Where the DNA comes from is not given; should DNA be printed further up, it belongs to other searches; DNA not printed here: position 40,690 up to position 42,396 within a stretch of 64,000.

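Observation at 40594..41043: Candidate oriC with four direct ORB-like repeats lying inside the ORF-track's Cdc6 N-terminus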

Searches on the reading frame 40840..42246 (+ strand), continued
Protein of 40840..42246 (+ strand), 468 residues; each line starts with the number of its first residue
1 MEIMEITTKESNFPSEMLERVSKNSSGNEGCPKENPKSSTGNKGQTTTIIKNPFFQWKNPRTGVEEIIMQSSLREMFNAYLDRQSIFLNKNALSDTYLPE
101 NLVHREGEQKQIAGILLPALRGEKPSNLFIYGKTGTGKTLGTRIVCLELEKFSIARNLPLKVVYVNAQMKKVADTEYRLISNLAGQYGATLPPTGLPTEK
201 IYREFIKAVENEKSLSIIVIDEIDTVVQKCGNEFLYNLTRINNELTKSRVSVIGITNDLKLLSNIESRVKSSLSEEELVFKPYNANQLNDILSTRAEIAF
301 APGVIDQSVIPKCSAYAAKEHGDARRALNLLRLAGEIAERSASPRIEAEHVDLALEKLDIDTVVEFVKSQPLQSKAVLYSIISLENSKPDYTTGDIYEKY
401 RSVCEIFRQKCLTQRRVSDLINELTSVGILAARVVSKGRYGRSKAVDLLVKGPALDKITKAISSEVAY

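Call 54: find_encoding_contigs(protein=P0005, flank=10000, max_places=1)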
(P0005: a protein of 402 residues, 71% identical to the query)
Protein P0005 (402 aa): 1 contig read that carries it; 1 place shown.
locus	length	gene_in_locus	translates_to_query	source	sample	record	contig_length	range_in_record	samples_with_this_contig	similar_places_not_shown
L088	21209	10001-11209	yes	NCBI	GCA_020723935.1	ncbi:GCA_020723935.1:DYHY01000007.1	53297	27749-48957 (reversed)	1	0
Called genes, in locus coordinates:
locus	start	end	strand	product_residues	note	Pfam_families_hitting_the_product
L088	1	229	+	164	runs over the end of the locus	PF04019:DUF359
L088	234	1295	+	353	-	PF04312:DUF460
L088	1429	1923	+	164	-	PF09721:Exosortase_EpsH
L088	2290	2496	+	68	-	-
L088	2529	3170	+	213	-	PF01914:MarC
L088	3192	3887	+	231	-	PF00106:adh_short, PF08659:KR, PF13561:adh_short_C2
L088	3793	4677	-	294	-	-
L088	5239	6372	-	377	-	PF09848:SLFN-g3_helicase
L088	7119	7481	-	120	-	PF12643:MazG-like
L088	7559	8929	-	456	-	PF01368:DHH, PF21763:DHH_CID, PF02272:DHHA1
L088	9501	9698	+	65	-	-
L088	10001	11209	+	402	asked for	PF13191:AAA_16 (faint), PF00004:AAA, PF13401:AAA_22, PF22606:Cdc6-ORC-like_ATPase_lid (weak), PF22703:Cdc6_lid, PF09079:WHD_Cdc6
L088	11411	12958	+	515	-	PF01336:tRNA_anti-codon (weak), PF12850:Metallophos_2 (faint), PF00149:Metallophos, PF04042:DNA_pol_E_B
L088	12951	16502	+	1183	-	PF03833:PolC_DP2_N, PF24844:PolC_DP2_central, PF24846:PolC_DP2_cat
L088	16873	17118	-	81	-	-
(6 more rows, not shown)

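Call 57: list_cluster_members(proteins=[P0004, P0005])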
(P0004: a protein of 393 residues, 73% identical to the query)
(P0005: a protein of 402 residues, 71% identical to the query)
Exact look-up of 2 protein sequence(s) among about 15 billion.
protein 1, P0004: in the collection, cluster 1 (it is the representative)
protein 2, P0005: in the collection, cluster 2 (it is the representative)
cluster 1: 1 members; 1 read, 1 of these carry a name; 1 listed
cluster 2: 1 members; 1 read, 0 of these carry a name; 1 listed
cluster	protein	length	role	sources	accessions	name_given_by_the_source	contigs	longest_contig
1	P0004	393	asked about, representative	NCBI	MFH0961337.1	MAG: orc1/cdc6 family replication initiation protein [archaeon]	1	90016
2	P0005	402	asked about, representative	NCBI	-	-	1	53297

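Call 75: search_protein_families(library=pfam, proteins=[L011:1680-2465:-, L056:1776-2573:-, L045:1946-2713:-, L081:1554-2339:-], max_evalue=0.001)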
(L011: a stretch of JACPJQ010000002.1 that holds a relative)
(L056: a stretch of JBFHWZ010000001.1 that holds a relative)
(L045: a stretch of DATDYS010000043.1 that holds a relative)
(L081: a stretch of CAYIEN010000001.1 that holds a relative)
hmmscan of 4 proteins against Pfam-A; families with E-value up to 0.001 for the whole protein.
L011:1680-2465:- (261 aa): 2 families
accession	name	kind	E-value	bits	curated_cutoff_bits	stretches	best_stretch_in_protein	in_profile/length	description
PF01978.25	TrmB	-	7e-23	80.7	25.6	1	17-84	1-68/68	Sugar-specific transcriptional regulator TrmB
PF11495.14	Regulator_TrmB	-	0.00023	20.9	22.2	1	138-256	6-120/233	Archaeal transcriptional regulator TrmB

L056:1776-2573:- (265 aa): 3 families
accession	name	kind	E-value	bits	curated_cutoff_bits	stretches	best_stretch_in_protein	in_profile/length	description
PF01978.25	TrmB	-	3.2e-20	72.2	25.6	1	12-78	2-68/68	Sugar-specific transcriptional regulator TrmB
PF11495.14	Regulator_TrmB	-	4.1e-06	26.7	22.2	1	131-260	5-130/233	Archaeal transcriptional regulator TrmB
PF13091.12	PLDc_2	-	7.7e-06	26.2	27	1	142-259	2-132/132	PLD-like domain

L045:1946-2713:- (255 aa): 2 families
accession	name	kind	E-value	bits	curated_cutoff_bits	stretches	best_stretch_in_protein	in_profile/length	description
PF01978.25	TrmB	-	6.6e-21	74.4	25.6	1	10-76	1-67/68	Sugar-specific transcriptional regulator TrmB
PF11495.14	Regulator_TrmB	-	1.9e-05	24.4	22.2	1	131-236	6-107/233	Archaeal transcriptional regulator TrmB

L081:1554-2339:- (261 aa): 3 families
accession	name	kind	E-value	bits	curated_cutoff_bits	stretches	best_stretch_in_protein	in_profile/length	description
PF01978.25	TrmB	-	8.8e-21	74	25.6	1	11-77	1-67/68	Sugar-specific transcriptional regulator TrmB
PF11495.14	Regulator_TrmB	-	9.5e-05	22.2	22.2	1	131-260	5-129/233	Archaeal transcriptional regulator TrmB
PF13091.12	PLDc_2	-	0.00047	20.4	27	0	143-260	3-132/132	PLD-like domain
